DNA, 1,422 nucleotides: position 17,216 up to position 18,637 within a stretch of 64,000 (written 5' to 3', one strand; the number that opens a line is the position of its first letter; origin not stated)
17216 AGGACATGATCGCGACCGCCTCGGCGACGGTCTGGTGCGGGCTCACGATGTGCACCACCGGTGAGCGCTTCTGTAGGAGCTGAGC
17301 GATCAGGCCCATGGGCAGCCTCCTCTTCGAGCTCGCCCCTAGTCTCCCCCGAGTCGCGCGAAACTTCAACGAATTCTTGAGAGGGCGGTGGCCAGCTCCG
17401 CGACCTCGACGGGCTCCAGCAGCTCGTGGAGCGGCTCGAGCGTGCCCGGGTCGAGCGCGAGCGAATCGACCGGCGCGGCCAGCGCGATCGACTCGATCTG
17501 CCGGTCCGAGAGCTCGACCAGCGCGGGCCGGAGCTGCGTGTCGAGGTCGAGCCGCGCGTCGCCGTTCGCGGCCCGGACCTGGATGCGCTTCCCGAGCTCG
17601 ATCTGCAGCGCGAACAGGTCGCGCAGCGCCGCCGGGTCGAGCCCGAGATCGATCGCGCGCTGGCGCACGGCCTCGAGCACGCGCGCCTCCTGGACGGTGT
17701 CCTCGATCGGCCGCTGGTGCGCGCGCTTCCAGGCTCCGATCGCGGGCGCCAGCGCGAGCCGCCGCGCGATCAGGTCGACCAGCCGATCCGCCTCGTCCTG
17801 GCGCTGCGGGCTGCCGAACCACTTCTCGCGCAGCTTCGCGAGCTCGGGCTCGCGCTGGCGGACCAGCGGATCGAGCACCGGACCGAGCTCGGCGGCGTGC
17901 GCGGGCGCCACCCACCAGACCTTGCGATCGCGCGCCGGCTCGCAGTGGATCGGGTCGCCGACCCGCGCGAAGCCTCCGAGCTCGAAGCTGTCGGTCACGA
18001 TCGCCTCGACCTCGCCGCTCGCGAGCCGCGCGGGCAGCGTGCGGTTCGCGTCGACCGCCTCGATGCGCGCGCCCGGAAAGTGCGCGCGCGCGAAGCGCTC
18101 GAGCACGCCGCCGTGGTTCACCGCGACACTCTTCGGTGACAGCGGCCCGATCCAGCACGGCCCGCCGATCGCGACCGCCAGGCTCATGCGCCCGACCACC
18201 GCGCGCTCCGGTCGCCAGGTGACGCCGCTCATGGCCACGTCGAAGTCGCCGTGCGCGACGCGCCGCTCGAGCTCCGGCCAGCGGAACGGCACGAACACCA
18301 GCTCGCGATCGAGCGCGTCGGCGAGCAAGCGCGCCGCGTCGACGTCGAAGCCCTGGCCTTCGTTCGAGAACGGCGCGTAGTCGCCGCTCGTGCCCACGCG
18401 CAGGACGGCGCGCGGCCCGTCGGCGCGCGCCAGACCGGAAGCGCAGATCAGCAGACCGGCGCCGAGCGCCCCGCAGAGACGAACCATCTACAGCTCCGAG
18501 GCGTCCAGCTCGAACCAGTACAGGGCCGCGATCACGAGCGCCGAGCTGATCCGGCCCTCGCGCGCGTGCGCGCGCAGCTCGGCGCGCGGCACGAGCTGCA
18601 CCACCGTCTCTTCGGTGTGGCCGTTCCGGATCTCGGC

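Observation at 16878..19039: Periplasmic PheC-like binding-protein–chorismate mutase fusion inside a NUDIX / fusion / CBS / nadE gene run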

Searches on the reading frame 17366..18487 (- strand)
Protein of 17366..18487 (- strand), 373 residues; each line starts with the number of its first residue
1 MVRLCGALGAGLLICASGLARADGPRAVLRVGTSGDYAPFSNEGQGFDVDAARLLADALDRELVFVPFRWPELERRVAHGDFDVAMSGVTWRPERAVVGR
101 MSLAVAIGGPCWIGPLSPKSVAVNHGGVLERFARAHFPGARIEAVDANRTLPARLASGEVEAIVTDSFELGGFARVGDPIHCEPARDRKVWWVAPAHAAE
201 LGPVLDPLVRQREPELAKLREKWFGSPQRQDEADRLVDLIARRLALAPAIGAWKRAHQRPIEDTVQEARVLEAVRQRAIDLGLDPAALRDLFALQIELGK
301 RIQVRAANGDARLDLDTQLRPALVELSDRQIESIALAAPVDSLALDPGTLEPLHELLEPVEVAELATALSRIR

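Call 3: search_protein_families(library=pfam, proteins=[window:17366-18487:-], max_evalue=0.01)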
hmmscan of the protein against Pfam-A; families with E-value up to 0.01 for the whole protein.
window:17366-18487:- (373 aa): 2 families
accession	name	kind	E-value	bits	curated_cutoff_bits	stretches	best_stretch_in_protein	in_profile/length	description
PF00497.25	SBP_bac_3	-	3.3e-14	53.2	26.4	1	29-105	1-82/132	Bacterial extracellular solute-binding proteins, family 3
PF01817.26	CM_2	-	2e-13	50.8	27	1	234-303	10-79/80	Chorismate mutase type II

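Call 4: search_protein_families(library=ncbifam, proteins=[window:17366-18487:-], max_evalue=0.1)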
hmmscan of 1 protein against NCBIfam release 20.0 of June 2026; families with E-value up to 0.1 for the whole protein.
window:17366-18487:- (373 aa): 17 families
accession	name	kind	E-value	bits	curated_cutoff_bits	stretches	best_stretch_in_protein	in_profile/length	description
NF006741.0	PRK09269.1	equivalog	2.8e-15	56.5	158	1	229-339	30-149/194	chorismate mutase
NF005965.0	PRK08055.1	equivalog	1.2e-14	54.3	179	1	228-334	23-136/182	chorismate mutase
TIGR01806.1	CM_mono2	equivalog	3.6e-13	49.6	74.15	1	232-329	5-109/114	gamma subclass chorismate mutase AroQ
TIGR01096.1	3A0103s03R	subfamily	1.8e-11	44.1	256.35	1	11-168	7-182/250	lysine/arginine/ornithine ABC transporter substrate-binding protein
TIGR01791.2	CM_archaeal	equivalog_domain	5.3e-09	36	66.95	1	235-301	14-80/83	chorismate mutase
TIGR01803.1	CM-like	subfamily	1.6e-07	31.4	73.35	1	231-297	9-76/82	chorismate mutase family protein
NF008426.0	PRK11260.1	equivalog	4.1e-07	29.5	312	1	26-96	40-115/266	cystine ABC transporter substrate-binding protein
NF004925.0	PRK06285.1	equivalog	9.2e-07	28.9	77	1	228-304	14-91/99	chorismate mutase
NF008400.0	PRK11199.1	equivalog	1.6e-05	24.1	273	1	231-292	13-75/374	bifunctional chorismate mutase/prephenate dehydrogenase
TIGR01805.1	CM_mono_grmpos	equivalog_domain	0.00012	22.2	71.2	1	234-277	13-56/81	chorismate mutase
TIGR01799.1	CM_T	equivalog_domain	0.0003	20.9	95.9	1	231-291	9-70/83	chorismate mutase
TIGR01795.1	CM_mono_cladeE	equivalog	0.0005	20.6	107.55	1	236-287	19-70/94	chorismate mutase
NF007910.0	PRK10622.1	equivalog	0.0006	18.8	577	1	234-297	19-82/386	bifunctional chorismate mutase/prephenate dehydratase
NF006691.0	PRK09239.1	equivalog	0.0016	18.5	120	1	235-297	25-87/108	chorismate mutase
TIGR01808.1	CM_M_hiGC-arch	equivalog_domain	0.005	16.9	52.15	1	235-274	15-54/74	chorismate mutase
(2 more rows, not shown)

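Call 5: search_solved_structures(query=window:17366-18487:-, max_evalue=1, show_alignments=4)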
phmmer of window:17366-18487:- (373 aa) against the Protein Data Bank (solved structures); distinct sequences matched with E-value up to 1: 50.
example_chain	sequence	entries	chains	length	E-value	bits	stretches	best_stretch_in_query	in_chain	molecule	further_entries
8cq6_A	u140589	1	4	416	5.1e-25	91.6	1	18-368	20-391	chorismate mutase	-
8cq4_A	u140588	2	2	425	3e-24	89.1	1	24-305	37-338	Bifunctional cyclohexadienyl dehydratase/chorismate mutase from Janthinobacterium sp. HH01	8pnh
8cq3_A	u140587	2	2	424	1e-22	84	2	19-170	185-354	chorismate mutase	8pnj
5jos_A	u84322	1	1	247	2.5e-20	76.2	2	25-96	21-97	Cyclohexadienyl dehydratase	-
3kbr_A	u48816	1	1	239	1.6e-18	70.2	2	27-99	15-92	Cyclohexadienyl dehydratase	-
6wup_A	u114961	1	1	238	1.6e-18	70.2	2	25-97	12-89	Ancestral cyclohexadienyl dehydratase, AncCDT-5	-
5hpq_A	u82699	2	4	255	1.9e-18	70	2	27-98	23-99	Cyclohexadienyl dehydratase | Arogenate dehydratase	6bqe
5t0w_A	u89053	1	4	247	2.8e-14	56.2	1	25-96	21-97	AncCDT-1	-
5tuj_C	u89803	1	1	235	3.1e-14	56.1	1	26-96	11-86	Ancestral protein CDT-Anc1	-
6cnz_A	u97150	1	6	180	4e-10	42.6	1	234-342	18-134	Chorismate mutase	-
9e2b_A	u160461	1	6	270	6.1e-07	32.1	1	26-113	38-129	ABC-type transporter, periplasmic subunit family 3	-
5kkw_A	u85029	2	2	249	3e-06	29.8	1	28-99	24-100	Cyclohexadienyl dehydratase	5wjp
2gbb_A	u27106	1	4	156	1.4e-05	27.6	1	236-306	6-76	putative chorismate mutase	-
4zv1_A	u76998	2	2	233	2.6e-05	26.7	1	26-169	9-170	AncQR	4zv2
3k4u_A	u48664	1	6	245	3e-05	26.6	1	26-97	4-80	BINDING COMPONENT OF ABC TRANSPORTER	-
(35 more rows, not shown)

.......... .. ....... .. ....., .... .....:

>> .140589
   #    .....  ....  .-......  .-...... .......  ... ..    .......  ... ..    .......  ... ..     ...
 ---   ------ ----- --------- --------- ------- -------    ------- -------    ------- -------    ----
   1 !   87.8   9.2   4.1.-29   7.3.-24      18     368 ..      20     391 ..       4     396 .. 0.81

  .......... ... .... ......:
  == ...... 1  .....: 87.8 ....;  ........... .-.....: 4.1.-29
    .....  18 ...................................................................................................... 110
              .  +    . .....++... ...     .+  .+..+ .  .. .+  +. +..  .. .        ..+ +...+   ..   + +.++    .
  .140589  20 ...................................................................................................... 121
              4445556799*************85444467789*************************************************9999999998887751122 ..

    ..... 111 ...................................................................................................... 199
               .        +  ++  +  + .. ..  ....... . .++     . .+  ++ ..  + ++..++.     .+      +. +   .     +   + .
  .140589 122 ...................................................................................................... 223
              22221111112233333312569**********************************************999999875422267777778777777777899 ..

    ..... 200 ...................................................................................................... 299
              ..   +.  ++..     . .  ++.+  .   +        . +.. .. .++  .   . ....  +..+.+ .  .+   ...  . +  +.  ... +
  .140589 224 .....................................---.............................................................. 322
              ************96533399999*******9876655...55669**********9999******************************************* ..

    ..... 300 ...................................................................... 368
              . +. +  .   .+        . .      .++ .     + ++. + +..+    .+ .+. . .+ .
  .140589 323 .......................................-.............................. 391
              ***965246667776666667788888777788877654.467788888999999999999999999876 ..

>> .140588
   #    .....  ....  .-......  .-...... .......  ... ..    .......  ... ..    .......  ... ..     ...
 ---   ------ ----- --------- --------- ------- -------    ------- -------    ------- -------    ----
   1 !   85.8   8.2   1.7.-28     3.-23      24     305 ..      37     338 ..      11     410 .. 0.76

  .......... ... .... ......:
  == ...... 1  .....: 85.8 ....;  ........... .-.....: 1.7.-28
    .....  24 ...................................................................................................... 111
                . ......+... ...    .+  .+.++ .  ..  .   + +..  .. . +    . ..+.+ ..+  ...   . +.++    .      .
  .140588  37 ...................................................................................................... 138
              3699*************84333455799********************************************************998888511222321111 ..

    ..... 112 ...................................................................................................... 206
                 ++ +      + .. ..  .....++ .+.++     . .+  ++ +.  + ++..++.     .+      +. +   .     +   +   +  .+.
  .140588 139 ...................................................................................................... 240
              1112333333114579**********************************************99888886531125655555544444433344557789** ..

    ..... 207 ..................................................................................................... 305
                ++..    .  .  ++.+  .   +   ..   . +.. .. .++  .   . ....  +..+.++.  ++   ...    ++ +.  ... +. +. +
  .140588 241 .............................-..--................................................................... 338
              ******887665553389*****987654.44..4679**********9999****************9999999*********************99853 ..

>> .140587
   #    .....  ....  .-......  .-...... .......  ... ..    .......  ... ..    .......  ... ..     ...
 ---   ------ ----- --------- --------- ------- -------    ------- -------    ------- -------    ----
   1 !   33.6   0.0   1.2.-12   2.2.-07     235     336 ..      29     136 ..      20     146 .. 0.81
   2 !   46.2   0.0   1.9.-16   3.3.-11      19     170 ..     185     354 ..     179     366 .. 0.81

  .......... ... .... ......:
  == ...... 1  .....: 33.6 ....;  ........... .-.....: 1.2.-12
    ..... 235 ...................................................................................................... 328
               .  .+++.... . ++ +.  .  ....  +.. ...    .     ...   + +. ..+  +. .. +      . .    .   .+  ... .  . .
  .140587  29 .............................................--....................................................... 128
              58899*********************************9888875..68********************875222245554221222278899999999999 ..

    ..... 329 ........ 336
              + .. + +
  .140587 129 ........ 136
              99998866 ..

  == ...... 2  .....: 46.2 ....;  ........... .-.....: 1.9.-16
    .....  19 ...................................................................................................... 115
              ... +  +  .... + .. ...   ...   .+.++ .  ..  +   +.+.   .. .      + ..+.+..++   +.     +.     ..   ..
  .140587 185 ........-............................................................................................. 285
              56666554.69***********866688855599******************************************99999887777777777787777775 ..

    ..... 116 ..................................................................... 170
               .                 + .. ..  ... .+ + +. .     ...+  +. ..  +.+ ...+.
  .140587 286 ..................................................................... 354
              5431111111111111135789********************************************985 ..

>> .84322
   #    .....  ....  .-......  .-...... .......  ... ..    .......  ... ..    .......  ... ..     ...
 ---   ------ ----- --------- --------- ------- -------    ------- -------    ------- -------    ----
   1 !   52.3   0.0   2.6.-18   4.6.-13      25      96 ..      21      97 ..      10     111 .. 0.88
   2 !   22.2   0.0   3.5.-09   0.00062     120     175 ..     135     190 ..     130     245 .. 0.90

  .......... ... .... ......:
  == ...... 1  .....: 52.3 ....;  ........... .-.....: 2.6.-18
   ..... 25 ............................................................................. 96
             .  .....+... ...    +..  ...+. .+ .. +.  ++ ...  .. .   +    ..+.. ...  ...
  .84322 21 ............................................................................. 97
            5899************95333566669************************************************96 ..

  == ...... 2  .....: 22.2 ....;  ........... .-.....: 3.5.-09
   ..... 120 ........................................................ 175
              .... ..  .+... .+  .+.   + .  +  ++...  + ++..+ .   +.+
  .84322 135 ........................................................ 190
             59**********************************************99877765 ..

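Call 13: find_homologous_proteins(query=window:17366-18487:-, max_evalue=0.00001)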
Query window:17366-18487:- (373 aa): 687 proteins with E <= 0.00001 among 8000 candidates; the best 120 are listed.
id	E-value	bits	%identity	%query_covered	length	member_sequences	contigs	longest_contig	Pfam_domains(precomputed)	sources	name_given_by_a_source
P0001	1.1e-239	813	100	100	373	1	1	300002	PF00497.26,PF01817.27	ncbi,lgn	ncbi:MAG: transporter substrate-binding domain-containing protein [Myxococcota bacterium]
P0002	1.4e-210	717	89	99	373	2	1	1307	PF00497.26,PF01817.27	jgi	jgi:ABC-type amino acid transport substrate-binding protein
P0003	8.8e-210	714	89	100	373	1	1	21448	PF00497.26,PF01817.27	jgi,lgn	jgi:chorismate mutase-like protein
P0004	1.0e-204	698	87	100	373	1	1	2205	PF00497.26,PF01817.27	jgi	-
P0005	8.6e-199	678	85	100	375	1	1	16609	PF00497.26,PF01817.27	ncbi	-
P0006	1.4e-198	678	86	95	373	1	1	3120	PF00497.26,PF01817.27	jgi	jgi:ABC-type amino acid transport substrate-binding protein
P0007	1.4e-197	674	84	100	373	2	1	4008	PF00497.26,PF01817.27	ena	-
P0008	1.0e-191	655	85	95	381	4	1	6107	PF00497.26,PF01817.27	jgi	-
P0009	5.0e-189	646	85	92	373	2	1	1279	PF00497.26,PF01817.27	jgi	jgi:ABC-type amino acid transport substrate-binding protein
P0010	1.9e-169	582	75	100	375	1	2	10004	PF00497.26,PF01817.27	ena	-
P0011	1.9e-168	578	78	92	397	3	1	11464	PF00497.26,PF01817.27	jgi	-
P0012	2.3e-165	568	77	92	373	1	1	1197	PF00497.26,PF01817.27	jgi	jgi:ABC-type amino acid transport substrate-binding protein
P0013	4.0e-165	567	76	94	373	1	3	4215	PF00497.26,PF01817.27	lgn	-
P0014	4.1e-165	567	73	100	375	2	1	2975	PF00497.26,PF01817.27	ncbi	-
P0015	6.6e-165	567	74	98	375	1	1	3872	PF00497.26,PF01817.27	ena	-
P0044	2.0e-119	417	59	88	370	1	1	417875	PF00497.26,PF01817.27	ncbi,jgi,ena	-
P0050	3.6e-117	410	61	92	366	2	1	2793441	PF00497.26,PF01817.27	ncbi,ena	-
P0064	2.8e-107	377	55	93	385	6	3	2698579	PF00497.26,PF01817.27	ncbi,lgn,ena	-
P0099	9.5e-98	346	51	99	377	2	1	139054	PF00497.26,PF01817.27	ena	-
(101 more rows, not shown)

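Call 15: find_encoding_contigs(protein=P0001, flank=10000, max_places=3)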
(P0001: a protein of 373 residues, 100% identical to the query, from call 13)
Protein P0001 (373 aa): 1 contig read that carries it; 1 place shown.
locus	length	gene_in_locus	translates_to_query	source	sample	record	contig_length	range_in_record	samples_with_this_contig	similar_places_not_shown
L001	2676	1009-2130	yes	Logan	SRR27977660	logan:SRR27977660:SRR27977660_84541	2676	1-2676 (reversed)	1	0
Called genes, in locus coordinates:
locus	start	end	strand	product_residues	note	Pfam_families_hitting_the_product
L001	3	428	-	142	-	?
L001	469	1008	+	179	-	PF00293:NUDIX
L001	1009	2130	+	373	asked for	PF00497:SBP_bac_3, PF01817:CM_2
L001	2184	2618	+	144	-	PF00571:CBS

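Call 17: find_encoding_contigs(protein=P0050, flank=6000, max_places=2)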
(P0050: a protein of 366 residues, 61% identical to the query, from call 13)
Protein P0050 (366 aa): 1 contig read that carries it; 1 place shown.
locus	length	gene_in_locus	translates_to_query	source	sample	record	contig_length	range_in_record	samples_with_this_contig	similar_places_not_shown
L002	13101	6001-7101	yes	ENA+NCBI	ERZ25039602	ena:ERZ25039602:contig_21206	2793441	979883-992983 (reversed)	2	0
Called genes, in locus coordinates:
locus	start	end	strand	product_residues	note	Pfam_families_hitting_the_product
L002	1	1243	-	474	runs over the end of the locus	PF00909:Ammonium_transp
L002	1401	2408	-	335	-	PF00248:Aldo_ket_red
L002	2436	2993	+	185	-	PF00293:NUDIX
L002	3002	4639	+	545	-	PF02776:TPP_enzyme_N, PF00205:TPP_enzyme_M, PF02775:TPP_enzyme_C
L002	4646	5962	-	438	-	PF00654:Voltage_CLC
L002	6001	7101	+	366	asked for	PF00497:SBP_bac_3, PF01817:CM_2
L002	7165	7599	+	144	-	PF00571:CBS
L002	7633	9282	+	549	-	PF00795:CN_hydrolase, PF02540:NAD_synthase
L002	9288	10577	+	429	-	PF26686:DUF8575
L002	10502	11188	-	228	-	-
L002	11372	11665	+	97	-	-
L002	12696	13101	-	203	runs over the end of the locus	PF00440:TetR_N, PF17918:TetR_C_15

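Call 18: find_encoding_contigs(protein=P0064, flank=6000, max_places=2)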
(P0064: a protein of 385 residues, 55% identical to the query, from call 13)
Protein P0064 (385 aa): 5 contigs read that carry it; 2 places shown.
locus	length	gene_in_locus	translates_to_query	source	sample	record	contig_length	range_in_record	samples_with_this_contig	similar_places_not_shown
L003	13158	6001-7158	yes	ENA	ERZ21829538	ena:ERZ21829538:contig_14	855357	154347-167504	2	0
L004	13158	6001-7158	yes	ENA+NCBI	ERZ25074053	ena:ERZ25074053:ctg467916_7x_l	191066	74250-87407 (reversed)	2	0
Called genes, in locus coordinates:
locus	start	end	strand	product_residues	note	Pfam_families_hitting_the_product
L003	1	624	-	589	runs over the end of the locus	PF20308:TPR-S, PF00211:Guanylate_cyc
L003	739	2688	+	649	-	PF13676:TIR_2, PF07719:TPR_2 (faint), PF00515:TPR_1 (faint), PF14559:TPR_19 (faint)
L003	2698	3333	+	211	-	PF02798:GST_N, PF13409:GST_N_2, PF13417:GST_N_3, PF00043:GST_C (weak), PF14497:GST_C_3, PF13410:GST_C_2 (weak)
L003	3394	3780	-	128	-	PF00903:Glyoxalase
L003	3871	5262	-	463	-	PF00909:Ammonium_transp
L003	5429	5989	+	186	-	PF00293:NUDIX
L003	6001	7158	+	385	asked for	PF00497:SBP_bac_3, PF01817:CM_2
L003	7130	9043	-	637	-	PF00270:DEAD, PF00271:Helicase_C, PF16124:RecQ_Zn_bind, PF09382:RQC, PF00570:HRDC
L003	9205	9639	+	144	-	PF00571:CBS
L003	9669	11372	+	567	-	PF00795:CN_hydrolase, PF02540:NAD_synthase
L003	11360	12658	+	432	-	PF26686:DUF8575 (weak)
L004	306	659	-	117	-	PF05598:DUF772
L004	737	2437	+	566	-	PF13676:TIR_2, PF07719:TPR_2 (faint), PF13428:TPR_14 (faint), PF00515:TPR_1 (faint), PF13181:TPR_8 (faint), PF13414:TPR_11 (faint), PF14559:TPR_19 (faint)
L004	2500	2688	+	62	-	-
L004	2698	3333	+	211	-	PF02798:GST_N, PF13409:GST_N_2, PF13417:GST_N_3, PF00043:GST_C (weak), PF14497:GST_C_3, PF13410:GST_C_2 (weak)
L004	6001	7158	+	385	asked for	PF00497:SBP_bac_3, PF01817:CM_2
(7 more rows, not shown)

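Call 19: find_encoding_contigs(protein=P0044, flank=6000, max_places=2)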
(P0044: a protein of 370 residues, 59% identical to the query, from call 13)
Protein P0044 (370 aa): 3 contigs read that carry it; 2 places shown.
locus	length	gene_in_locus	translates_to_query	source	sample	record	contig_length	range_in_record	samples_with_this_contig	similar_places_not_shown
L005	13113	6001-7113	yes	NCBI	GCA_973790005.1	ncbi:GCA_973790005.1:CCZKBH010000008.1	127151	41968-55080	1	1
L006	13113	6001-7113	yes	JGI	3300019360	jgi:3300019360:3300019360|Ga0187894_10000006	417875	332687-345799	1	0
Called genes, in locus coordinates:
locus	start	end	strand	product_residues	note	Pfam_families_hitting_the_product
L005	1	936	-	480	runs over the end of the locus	PF00909:Ammonium_transp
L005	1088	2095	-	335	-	PF00248:Aldo_ket_red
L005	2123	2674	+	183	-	PF00293:NUDIX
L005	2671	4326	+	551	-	PF02776:TPP_enzyme_N, PF00205:TPP_enzyme_M, PF02775:TPP_enzyme_C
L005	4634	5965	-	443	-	PF00654:Voltage_CLC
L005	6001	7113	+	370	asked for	PF00497:SBP_bac_3, PF01817:CM_2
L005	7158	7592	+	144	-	PF00571:CBS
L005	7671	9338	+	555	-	PF00795:CN_hydrolase, PF02540:NAD_synthase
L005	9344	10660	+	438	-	PF26686:DUF8575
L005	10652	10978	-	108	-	-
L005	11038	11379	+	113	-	PF14525:AraC_binding_2 (weak), PF07883:Cupin_2, PF02311:AraC_binding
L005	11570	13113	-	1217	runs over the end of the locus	PF03793:PASTA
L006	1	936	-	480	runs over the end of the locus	PF00909:Ammonium_transp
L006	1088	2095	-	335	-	PF00248:Aldo_ket_red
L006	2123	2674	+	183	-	PF00293:NUDIX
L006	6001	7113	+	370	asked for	PF00497:SBP_bac_3, PF01817:CM_2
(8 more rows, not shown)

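Call 20: find_encoding_contigs(protein=P0099, flank=6000, max_places=2)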
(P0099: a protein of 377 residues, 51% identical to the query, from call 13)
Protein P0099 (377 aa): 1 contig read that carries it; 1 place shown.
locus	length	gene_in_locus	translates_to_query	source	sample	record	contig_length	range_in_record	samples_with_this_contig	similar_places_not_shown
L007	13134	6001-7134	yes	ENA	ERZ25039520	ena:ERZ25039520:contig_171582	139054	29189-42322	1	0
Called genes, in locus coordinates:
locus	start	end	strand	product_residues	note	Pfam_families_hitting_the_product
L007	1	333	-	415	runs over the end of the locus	PF04744:Monooxygenase_B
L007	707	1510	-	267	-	PF02461:AMO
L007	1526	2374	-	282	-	PF04896:AmoC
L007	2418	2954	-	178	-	-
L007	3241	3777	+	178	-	-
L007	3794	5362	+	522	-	PF00890:FAD_binding_2 (faint), PF13450:NAD_binding_8 (faint), PF00732:GMC_oxred_N, PF05199:GMC_oxred_C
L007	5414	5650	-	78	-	PF00034:Cytochrom_C (weak), PF13442:Cytochrome_CBB3 (weak)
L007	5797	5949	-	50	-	-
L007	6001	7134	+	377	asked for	PF00497:SBP_bac_3, PF01817:CM_2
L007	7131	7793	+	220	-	PF12773:DZR (faint), PF13248:Zn_ribbon_3 (weak), PF13240:Zn_Ribbon_1 (weak)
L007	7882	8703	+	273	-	PF00487:FA_desaturase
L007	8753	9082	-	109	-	PF07110:EthD (weak)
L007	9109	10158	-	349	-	PF01073:3Beta_HSD, PF01370:Epimerase, PF02719:Polysacc_synt_2 (faint), PF04321:RmlD_sub_bind (weak), PF05368:NmrA, PF13460:NAD_binding_10, PF16363:GDP_Man_Dehyd, PF07993:NAD_binding_4 (weak)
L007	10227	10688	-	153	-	PF01978:TrmB (weak), PF01047:MarR, PF12802:MarR_2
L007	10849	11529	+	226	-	PF12697:Abhydrolase_6 (faint), PF12695:Abhydrolase_5 (weak), PF12146:Hydrolase_4 (faint), PF00561:Abhydrolase_1 (faint), PF02230:Abhydrolase_2 (weak)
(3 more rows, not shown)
